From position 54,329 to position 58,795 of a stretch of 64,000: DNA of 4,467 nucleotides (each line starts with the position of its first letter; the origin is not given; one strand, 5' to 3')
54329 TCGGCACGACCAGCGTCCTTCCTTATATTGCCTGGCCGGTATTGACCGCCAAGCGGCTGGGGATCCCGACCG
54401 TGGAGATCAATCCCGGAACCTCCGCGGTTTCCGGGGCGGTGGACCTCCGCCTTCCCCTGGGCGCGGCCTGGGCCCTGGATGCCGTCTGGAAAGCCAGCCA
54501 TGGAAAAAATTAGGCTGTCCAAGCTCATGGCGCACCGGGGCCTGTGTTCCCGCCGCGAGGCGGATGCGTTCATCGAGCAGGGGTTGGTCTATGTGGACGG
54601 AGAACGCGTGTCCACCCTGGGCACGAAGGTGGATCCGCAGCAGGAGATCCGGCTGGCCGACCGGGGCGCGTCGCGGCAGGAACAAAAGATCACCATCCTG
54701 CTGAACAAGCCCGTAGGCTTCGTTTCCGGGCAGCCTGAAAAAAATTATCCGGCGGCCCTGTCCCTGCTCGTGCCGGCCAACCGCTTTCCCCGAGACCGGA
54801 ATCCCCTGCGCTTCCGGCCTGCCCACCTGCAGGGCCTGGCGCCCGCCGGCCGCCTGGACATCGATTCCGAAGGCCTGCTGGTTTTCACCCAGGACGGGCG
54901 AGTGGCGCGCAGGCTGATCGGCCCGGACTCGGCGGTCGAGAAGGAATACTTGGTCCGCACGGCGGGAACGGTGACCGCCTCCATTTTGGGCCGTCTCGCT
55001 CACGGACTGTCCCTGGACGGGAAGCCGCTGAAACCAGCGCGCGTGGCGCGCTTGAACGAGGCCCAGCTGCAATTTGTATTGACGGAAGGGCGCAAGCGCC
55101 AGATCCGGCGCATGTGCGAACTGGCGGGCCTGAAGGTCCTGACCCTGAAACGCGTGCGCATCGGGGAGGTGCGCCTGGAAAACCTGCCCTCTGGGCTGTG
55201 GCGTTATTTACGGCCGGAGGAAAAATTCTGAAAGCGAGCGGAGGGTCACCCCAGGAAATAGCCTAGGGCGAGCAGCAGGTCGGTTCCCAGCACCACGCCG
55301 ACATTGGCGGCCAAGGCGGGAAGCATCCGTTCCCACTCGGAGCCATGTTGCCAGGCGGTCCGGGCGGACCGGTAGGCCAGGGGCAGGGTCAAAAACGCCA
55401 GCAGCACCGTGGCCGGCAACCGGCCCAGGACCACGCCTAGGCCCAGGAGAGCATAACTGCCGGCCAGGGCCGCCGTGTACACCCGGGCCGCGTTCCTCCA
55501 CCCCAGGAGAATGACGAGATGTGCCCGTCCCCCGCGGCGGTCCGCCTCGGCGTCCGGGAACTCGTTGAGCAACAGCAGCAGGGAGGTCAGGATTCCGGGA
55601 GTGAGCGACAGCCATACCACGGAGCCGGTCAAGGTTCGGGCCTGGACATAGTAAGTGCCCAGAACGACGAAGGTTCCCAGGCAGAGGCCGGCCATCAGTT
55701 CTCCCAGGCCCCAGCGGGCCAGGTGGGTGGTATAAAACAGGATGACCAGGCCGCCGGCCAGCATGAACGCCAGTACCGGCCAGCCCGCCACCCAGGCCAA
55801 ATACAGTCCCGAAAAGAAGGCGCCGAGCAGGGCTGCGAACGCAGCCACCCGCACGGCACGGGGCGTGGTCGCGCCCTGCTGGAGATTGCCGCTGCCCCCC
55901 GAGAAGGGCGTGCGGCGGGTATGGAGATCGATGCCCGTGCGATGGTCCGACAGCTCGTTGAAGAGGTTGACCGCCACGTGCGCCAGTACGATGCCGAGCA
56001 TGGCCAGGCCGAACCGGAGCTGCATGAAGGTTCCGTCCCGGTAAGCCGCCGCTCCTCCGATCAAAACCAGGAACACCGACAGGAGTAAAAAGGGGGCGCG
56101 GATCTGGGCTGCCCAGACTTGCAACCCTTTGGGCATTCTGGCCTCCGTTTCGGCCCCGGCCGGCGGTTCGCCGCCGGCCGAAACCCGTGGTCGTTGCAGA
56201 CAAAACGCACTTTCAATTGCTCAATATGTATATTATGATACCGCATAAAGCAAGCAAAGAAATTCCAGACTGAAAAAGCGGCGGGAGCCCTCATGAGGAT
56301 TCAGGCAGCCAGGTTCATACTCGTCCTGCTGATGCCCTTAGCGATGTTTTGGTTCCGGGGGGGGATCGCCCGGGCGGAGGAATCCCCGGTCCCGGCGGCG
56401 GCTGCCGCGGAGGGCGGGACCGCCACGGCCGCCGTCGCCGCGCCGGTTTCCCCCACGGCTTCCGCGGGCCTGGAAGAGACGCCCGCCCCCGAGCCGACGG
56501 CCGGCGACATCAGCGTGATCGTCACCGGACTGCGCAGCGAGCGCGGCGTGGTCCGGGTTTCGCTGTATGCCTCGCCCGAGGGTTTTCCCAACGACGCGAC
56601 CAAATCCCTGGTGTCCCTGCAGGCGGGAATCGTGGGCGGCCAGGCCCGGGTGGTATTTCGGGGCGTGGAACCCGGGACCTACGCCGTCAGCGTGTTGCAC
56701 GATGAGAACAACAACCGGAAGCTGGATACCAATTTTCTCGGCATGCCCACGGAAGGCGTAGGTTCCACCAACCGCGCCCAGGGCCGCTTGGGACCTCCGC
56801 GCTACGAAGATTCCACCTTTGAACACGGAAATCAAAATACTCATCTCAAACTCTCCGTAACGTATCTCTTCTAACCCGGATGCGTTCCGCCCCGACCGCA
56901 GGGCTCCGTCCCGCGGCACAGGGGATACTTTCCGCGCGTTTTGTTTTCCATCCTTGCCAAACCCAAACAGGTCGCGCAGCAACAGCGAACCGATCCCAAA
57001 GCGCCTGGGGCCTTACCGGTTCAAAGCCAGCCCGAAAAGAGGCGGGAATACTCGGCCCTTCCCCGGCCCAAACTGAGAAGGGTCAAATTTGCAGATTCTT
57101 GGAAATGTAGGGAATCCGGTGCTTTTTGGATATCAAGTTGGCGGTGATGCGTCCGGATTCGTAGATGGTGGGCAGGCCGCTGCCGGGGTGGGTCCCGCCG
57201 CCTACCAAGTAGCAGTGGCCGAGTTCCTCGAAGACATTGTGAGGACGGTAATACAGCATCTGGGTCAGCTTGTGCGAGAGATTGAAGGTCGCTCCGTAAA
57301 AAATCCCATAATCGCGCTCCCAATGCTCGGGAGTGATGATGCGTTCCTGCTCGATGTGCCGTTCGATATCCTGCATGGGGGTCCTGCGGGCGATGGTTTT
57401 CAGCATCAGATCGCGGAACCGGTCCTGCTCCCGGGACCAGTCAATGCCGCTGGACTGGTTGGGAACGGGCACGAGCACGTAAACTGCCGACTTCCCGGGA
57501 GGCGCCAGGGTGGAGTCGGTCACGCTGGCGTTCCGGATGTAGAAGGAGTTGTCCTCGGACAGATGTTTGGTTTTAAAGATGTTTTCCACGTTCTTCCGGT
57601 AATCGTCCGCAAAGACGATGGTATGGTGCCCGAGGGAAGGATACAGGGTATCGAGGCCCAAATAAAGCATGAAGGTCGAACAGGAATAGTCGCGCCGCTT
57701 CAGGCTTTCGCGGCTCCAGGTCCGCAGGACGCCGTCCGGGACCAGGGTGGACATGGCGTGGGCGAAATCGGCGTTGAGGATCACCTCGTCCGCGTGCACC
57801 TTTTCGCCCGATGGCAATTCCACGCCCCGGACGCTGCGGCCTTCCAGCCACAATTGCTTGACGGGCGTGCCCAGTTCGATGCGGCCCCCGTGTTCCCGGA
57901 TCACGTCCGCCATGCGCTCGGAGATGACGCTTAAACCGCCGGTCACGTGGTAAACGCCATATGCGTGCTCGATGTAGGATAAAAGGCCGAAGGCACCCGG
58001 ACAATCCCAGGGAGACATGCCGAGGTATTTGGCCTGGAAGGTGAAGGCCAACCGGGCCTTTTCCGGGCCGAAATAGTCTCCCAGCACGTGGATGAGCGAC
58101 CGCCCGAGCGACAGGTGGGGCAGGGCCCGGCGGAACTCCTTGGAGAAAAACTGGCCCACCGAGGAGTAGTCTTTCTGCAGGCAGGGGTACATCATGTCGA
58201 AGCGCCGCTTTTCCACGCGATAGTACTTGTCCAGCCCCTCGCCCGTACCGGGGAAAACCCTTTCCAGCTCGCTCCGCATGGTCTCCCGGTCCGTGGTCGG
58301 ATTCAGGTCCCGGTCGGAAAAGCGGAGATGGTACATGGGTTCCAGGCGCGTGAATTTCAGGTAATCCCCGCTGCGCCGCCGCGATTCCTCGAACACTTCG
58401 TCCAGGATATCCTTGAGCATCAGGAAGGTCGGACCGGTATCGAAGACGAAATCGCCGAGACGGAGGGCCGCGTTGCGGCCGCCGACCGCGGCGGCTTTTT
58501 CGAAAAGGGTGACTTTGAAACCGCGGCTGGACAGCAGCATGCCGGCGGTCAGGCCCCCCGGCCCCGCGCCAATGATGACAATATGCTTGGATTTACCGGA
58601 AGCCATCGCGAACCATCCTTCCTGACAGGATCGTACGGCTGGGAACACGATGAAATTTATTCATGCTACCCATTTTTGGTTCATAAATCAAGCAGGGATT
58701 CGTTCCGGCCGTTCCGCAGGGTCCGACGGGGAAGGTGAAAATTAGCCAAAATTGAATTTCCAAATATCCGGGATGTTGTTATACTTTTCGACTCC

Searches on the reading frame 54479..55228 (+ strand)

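Call 13: search_protein_families(library=pfam, proteins=[window:54479-55228:+], max_evalue=0.001)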
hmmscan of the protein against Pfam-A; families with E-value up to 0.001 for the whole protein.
window:54479-55228:+ (250 aa): 3 families
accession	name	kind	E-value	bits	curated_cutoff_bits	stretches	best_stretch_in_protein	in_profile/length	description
PF00849.27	PseudoU_synth_2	-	3.6e-15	57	26.8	1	72-214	2-151/152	RNA pseudouridylate synthase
PF01479.30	S4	-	4.9e-12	45.8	22.8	1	12-57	2-48/48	S4 domain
PF22421.1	SYY_C-terminal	-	0.00013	22.2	27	1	1-57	9-66/83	Tyrosine--tRNA ligase SYY-like C-terminal domain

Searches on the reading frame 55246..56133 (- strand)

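Call 13: search_protein_families(library=pfam, proteins=[window:55246-56133:-], max_evalue=0.001)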
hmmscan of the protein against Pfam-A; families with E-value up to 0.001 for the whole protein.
window:55246-56133:- (295 aa): 1 family
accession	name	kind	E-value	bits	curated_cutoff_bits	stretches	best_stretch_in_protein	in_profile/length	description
PF01040.23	UbiA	-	4.6e-27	95.3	34.2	1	20-271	2-244/250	UbiA prenyltransferase family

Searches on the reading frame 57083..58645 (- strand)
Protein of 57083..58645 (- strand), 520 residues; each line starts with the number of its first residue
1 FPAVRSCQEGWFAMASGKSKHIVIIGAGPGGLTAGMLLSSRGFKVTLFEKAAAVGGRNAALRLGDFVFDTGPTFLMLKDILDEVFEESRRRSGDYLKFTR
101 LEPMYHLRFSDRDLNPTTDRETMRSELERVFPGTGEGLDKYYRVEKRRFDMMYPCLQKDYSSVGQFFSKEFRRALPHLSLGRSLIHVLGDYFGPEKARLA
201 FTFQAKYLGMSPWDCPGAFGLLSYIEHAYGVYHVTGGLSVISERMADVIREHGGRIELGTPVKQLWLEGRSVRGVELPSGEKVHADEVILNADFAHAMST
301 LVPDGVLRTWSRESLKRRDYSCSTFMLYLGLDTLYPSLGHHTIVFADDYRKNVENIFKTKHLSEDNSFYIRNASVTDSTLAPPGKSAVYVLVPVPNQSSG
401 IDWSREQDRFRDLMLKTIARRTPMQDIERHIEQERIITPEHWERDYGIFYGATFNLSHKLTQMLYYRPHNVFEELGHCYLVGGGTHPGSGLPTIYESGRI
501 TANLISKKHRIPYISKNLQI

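Call 13: search_protein_families(library=pfam, proteins=[window:57083-58645:-], max_evalue=0.001)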
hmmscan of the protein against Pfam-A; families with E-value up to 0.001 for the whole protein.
window:57083-58645:- (520 aa): 9 families
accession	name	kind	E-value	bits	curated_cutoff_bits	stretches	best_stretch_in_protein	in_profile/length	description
PF01593.30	Amino_oxidase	-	5.4e-22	79.1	19.8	1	30-505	2-442/443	Flavin containing amine oxidoreductase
PF13450.12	NAD_binding_8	-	6.9e-12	45.9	21.9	1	24-76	1-53/68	NAD(P)-binding Rossmann-like domain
PF01266.30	DAO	-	7e-08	32.8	27.9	1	22-61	2-45/353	FAD dependent oxidoreductase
PF01946.23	Thi4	-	1.1e-06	28.5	26.2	1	20-57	18-56/235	Thi4 family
PF07992.20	Pyr_redox_2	-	1.7e-06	28.1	26.1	1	21-52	2-34/291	Pyridine nucleotide-disulphide oxidoreductase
PF00890.30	FAD_binding_2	-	3.7e-06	26.8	20.4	1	22-60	2-39/414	FAD binding domain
PF12831.13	FAD_oxidored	-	1.1e-05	25.4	27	1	22-100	2-75/416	FAD dependent oxidoreductase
PF03486.20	HI0933_like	-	4.3e-05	23.5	50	1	21-55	2-36/244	HI0933-like protein Rossmann domain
PF01494.25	FAD_binding_3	-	6.1e-05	22.8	22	1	22-52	4-34/349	FAD binding domain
